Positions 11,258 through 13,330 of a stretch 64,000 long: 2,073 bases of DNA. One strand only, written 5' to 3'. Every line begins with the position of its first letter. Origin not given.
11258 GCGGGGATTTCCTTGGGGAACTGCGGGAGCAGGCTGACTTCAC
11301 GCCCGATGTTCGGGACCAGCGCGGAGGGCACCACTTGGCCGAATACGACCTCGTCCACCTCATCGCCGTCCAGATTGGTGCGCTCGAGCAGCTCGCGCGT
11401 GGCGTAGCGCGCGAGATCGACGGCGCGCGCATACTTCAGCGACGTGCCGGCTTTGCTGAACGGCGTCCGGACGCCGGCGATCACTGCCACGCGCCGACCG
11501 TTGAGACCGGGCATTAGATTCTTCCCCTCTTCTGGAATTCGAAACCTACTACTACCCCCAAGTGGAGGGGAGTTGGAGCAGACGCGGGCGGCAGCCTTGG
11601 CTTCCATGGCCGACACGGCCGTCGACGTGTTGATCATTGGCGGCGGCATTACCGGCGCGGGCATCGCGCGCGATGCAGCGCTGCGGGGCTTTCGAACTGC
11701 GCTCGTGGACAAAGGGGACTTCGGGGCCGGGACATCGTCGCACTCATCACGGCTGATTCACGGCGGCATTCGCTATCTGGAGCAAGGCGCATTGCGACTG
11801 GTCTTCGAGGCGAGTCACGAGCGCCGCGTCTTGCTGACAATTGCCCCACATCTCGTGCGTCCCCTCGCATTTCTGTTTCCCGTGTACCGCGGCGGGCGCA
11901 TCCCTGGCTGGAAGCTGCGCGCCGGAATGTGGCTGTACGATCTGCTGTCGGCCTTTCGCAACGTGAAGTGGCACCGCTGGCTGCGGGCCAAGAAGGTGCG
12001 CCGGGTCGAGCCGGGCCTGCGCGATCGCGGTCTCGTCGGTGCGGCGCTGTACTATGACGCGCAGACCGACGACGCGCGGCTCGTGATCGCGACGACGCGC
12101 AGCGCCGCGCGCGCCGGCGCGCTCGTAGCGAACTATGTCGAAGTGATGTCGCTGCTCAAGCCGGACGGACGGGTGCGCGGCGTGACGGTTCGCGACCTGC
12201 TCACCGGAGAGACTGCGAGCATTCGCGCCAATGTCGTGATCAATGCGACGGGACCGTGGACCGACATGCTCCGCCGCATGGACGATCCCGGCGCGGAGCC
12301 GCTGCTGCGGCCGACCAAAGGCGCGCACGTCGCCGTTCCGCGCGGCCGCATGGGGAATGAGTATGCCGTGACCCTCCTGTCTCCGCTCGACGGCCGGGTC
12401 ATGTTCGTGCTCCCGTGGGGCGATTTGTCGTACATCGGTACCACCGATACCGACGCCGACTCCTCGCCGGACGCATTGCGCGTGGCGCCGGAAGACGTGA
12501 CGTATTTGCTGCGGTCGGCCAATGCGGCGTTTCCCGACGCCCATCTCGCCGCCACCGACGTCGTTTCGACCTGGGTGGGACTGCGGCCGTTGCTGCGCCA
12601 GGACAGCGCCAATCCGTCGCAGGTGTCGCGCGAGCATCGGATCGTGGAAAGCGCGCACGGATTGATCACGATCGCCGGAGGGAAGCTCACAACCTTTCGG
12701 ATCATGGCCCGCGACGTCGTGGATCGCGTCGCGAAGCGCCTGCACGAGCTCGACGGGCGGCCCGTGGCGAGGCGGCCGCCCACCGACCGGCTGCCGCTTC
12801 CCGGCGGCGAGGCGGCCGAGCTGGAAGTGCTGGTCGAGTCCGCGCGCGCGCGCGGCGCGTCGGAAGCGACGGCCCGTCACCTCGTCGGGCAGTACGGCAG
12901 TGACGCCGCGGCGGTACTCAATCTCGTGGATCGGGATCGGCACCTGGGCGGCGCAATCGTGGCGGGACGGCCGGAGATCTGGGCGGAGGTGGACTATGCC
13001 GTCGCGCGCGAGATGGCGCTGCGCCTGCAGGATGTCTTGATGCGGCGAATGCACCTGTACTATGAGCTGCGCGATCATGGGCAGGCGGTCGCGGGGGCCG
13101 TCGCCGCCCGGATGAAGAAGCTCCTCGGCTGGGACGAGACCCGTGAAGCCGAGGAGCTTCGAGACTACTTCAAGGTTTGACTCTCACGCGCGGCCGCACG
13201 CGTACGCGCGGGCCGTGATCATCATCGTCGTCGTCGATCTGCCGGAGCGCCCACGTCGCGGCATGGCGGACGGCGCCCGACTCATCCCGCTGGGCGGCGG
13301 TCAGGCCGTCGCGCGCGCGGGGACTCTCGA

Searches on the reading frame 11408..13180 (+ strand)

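Call 55: search_protein_families(library=pfam, proteins=[window:11408-13180:+], max_evalue=0.00001)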
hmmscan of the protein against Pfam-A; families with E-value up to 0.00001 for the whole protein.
window:11408-13180:+ (590 aa): 4 families
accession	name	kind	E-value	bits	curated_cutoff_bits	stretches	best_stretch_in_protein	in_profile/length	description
PF01266.30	DAO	-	3.7e-62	211.3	27.9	1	73-429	1-351/353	FAD dependent oxidoreductase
PF16901.10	DAO_C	-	2.3e-28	99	31.4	1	459-579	3-125/126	C-terminal domain of alpha-glycerophosphate oxidase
PF00890.30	FAD_binding_2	-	6e-09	36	20.4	0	220-323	139-236/414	FAD binding domain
PF12831.13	FAD_oxidored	-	8.4e-06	25.8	27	0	73-113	1-41/416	FAD dependent oxidoreductase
